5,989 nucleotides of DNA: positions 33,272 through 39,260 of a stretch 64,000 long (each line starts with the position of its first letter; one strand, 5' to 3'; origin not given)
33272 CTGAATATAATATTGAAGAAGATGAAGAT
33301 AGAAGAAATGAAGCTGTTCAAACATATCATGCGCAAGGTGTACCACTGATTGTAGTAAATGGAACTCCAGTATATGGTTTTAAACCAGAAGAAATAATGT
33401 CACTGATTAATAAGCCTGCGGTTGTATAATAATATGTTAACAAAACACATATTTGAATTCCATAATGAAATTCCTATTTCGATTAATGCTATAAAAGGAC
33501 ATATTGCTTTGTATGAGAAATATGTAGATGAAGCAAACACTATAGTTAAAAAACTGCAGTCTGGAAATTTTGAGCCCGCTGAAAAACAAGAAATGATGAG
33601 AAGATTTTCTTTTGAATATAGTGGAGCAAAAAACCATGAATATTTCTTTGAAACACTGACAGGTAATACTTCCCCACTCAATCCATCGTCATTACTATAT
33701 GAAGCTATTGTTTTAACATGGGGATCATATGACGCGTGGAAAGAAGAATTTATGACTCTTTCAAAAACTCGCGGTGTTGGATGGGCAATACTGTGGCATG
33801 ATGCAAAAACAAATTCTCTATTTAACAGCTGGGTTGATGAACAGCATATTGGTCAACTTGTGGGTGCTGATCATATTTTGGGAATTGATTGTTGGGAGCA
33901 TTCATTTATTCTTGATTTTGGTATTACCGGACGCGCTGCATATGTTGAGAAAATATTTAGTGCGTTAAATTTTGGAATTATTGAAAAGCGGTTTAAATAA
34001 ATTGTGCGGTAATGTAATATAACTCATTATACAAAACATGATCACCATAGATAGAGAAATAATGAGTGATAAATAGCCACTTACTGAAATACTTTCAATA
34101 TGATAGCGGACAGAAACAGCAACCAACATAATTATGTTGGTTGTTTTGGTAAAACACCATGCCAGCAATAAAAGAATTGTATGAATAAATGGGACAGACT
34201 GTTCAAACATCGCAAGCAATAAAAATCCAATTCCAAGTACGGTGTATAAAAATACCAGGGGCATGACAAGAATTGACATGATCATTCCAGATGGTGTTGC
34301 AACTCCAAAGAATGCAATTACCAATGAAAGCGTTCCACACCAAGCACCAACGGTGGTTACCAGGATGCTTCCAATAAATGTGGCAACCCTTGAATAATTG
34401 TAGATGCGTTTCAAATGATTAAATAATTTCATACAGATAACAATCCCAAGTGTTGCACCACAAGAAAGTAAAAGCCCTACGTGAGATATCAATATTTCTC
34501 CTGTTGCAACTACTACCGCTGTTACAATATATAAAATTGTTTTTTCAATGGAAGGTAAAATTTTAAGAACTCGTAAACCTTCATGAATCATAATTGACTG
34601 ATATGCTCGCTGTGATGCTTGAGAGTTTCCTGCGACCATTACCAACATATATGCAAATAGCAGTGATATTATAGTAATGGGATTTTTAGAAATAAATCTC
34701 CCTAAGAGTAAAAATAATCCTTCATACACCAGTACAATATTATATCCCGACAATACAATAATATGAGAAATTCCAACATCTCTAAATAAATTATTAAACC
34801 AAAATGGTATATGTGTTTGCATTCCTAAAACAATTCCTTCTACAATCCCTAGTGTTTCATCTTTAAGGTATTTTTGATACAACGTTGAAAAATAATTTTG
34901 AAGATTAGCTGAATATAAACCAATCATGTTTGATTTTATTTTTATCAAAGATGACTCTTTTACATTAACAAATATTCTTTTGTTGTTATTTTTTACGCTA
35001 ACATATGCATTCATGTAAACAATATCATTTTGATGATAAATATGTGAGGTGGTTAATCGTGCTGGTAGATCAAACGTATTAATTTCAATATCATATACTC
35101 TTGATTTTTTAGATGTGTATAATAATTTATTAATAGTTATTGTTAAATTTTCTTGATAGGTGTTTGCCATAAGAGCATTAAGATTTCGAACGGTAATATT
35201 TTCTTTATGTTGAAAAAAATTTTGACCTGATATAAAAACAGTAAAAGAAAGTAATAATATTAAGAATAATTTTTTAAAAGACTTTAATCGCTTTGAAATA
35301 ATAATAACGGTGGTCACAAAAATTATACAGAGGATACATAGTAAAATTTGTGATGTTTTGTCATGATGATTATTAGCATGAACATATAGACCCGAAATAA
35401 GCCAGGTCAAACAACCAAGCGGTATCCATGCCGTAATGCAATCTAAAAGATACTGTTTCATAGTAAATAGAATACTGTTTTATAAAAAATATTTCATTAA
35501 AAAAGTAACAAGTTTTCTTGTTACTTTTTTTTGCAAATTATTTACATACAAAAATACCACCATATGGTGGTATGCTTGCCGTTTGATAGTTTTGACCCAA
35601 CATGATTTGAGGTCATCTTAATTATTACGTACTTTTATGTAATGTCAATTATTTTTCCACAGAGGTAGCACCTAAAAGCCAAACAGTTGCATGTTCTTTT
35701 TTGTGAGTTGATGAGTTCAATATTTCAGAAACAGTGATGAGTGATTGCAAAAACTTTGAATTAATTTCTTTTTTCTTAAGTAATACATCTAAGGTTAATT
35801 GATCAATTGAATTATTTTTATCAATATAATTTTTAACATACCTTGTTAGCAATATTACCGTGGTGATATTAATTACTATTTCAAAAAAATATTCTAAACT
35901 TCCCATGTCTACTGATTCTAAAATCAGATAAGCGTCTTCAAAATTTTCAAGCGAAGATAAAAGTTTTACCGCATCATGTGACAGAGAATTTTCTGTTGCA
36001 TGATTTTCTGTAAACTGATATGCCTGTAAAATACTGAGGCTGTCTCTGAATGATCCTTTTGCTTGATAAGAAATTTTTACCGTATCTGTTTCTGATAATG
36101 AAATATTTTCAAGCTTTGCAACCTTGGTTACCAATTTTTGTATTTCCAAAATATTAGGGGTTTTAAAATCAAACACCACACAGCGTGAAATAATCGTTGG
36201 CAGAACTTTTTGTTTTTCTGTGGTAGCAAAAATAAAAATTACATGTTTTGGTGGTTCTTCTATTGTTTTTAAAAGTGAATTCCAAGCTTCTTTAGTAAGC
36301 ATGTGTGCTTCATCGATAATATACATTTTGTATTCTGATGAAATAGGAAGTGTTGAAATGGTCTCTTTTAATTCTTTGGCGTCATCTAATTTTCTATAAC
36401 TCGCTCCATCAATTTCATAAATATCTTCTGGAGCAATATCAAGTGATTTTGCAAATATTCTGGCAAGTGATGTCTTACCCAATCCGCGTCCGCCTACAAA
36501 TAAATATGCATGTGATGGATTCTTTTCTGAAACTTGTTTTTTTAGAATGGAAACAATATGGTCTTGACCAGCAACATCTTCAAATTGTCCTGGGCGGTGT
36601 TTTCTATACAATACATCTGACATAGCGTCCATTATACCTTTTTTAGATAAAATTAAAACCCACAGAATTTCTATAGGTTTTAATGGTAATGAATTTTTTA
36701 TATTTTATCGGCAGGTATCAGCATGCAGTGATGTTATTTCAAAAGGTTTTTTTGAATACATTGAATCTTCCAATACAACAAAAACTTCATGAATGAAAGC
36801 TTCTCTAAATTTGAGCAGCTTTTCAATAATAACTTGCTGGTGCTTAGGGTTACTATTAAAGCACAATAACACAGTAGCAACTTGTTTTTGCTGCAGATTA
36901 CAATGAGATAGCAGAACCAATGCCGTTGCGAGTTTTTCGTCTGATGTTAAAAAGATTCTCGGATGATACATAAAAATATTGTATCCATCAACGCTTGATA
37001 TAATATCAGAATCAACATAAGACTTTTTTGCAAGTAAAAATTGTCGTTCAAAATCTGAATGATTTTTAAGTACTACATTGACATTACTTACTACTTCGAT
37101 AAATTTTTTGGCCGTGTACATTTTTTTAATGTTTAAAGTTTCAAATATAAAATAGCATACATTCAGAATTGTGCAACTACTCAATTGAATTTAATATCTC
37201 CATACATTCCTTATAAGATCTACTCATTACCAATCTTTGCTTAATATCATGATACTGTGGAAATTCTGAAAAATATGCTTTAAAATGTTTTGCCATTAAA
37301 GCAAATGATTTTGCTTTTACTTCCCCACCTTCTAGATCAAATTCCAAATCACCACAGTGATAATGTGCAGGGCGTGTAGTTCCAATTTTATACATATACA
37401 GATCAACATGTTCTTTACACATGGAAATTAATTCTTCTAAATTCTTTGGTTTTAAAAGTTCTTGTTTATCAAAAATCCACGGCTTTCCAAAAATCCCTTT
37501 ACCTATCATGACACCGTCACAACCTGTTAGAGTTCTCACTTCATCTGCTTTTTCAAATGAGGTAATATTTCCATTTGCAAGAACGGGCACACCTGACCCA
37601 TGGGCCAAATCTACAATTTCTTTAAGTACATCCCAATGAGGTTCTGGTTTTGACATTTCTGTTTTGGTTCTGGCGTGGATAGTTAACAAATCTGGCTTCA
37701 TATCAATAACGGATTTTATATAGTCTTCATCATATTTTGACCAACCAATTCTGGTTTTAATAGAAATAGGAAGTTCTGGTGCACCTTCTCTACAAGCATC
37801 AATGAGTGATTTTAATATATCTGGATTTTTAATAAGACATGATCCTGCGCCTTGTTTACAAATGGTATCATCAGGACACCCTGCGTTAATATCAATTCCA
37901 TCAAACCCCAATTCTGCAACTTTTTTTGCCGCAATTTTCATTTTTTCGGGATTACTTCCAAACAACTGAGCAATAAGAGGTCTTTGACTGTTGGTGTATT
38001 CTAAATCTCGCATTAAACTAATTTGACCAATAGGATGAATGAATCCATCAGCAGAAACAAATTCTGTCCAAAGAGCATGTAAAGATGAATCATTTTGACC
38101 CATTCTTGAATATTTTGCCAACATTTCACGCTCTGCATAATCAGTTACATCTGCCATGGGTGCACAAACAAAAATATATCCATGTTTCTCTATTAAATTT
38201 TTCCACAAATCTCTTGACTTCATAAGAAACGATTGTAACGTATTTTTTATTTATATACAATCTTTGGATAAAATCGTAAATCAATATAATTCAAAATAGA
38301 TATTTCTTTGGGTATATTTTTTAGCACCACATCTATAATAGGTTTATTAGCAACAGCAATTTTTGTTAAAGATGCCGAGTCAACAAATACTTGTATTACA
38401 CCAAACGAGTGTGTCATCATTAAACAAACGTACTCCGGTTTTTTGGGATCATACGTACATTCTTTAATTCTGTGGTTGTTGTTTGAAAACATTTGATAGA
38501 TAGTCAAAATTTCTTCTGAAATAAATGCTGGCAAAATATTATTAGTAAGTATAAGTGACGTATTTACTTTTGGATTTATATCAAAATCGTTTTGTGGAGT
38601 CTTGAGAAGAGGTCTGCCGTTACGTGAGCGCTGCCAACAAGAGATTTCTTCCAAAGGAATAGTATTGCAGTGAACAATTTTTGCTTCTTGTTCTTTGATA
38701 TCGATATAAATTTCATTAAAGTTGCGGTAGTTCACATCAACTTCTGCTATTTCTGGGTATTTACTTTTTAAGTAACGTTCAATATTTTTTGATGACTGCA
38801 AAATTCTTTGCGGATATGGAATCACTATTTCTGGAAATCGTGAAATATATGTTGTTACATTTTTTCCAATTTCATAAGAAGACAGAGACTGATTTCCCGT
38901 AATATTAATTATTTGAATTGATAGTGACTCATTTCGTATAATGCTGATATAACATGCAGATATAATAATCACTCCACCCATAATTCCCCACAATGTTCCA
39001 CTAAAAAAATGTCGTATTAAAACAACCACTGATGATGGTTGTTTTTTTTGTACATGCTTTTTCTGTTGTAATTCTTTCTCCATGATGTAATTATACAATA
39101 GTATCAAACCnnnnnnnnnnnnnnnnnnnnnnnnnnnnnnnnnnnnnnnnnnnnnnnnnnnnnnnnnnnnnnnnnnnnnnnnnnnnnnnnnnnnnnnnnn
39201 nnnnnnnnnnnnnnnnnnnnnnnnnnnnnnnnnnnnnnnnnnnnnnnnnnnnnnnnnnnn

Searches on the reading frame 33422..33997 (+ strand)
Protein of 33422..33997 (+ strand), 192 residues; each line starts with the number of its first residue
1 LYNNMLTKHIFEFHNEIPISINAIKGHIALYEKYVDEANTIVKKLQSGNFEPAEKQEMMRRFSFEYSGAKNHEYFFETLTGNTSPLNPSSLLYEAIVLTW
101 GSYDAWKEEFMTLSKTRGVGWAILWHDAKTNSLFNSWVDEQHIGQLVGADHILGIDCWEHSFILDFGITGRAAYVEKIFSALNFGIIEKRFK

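Call 76: search_protein_families(library=pfam, proteins=[window:33422-33997:+], max_evalue=0.01)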
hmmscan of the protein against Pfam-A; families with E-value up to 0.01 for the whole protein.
window:33422-33997:+ (192 aa): 2 families
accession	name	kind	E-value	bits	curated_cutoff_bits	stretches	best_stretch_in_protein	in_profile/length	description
PF02777.23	Sod_Fe_C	-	5.7e-17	62.1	20.9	1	90-190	3-102/102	Iron/manganese superoxide dismutases, C-terminal domain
PF00081.27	Sod_Fe_N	-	0.0029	18.5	27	1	31-79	31-81/82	Iron/manganese superoxide dismutases, alpha-hairpin domain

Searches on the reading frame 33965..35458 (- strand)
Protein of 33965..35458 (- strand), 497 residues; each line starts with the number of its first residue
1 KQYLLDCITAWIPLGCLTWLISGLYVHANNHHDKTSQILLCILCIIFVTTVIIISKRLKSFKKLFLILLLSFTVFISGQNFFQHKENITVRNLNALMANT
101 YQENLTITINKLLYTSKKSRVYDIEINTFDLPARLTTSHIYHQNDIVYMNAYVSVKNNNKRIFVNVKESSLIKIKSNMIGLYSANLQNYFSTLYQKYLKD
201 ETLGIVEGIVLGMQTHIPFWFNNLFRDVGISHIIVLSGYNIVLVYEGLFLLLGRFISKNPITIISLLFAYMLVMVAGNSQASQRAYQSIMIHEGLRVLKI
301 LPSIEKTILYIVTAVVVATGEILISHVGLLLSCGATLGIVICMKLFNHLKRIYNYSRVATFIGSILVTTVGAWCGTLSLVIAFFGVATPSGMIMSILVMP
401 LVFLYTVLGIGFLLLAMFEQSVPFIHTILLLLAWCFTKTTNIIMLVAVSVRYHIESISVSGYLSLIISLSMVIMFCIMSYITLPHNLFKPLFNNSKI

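Call 8: search_protein_families(library=pfam, proteins=[window:33965-35458:-], max_evalue=0.001)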
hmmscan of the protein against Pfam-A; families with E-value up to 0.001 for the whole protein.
window:33965-35458:- (497 aa): 1 family
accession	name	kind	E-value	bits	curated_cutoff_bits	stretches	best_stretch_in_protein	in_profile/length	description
PF03772.21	Competence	-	6.3e-15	55.7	23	1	210-477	2-262/270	Competence protein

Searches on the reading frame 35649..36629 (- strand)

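Call 8: search_protein_families(library=pfam, proteins=[window:35649-36629:-], max_evalue=0.001)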
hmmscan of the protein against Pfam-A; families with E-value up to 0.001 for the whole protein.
window:35649-36629:- (326 aa): 9 families
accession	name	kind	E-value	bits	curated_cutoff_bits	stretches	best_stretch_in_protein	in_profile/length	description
PF13177.12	DNA_pol3_delta2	-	3.7e-35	121.7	27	2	79-157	81-159/161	DNA polymerase III, delta subunit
PF00004.35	AAA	-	1.8e-11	45.1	21.2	1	43-151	2-124/131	ATPase family associated with various cellular activities (AAA)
PF13173.12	AAA_14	-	1.7e-07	31.7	27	1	40-140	3-101/129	AAA domain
PF05496.18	RuvB_N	-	1.9e-06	28.2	27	1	12-125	2-110/159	Holliday junction DNA helicase RuvB P-loop domain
PF13401.12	AAA_22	-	1.4e-05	25.9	27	0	99-137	83-123/130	AAA domain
PF13479.12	AAA_24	-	4.8e-05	23.7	27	0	43-117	6-82/195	AAA domain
PF22608.2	DNAX_ATPase_lid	-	0.00021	21.4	27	0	163-201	2-40/49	DNA polymerase III clamp loader subunit, ATPase lid domain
PF04851.21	ResIII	-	0.00047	20.5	22.5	0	83-125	112-152/164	Type III restriction enzyme, res subunit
PF13604.12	AAA_30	-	0.00064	19.9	27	0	86-133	81-122/191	AAA domain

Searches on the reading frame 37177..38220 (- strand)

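Call 8: search_protein_families(library=pfam, proteins=[window:37177-38220:-], max_evalue=0.001)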
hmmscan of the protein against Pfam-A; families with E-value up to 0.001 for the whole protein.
window:37177-38220:- (347 aa): 1 family
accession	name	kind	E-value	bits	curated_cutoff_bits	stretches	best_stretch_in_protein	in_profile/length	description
PF01207.24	Dus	-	7.9e-58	196.4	20.4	1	19-328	2-287/311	Dihydrouridine synthase (Dus)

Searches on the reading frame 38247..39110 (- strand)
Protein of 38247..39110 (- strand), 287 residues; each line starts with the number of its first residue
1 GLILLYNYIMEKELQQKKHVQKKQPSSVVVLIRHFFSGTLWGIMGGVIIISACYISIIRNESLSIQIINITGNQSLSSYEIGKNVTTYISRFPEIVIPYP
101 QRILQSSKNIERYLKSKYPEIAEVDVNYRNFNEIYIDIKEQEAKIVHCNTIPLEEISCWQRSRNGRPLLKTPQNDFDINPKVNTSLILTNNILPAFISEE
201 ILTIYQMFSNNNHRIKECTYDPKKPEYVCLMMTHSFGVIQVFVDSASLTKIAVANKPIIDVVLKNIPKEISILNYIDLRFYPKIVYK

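Call 8: search_protein_families(library=pfam, proteins=[window:38247-39110:-], max_evalue=0.001)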
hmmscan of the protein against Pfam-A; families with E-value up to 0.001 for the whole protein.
window:38247-39110:- (287 aa): 1 family
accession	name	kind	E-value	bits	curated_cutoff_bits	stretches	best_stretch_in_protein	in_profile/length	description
PF08478.15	POTRA_1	-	0.00021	21.9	23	0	64-141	2-69/69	POTRA domain, FtsQ-type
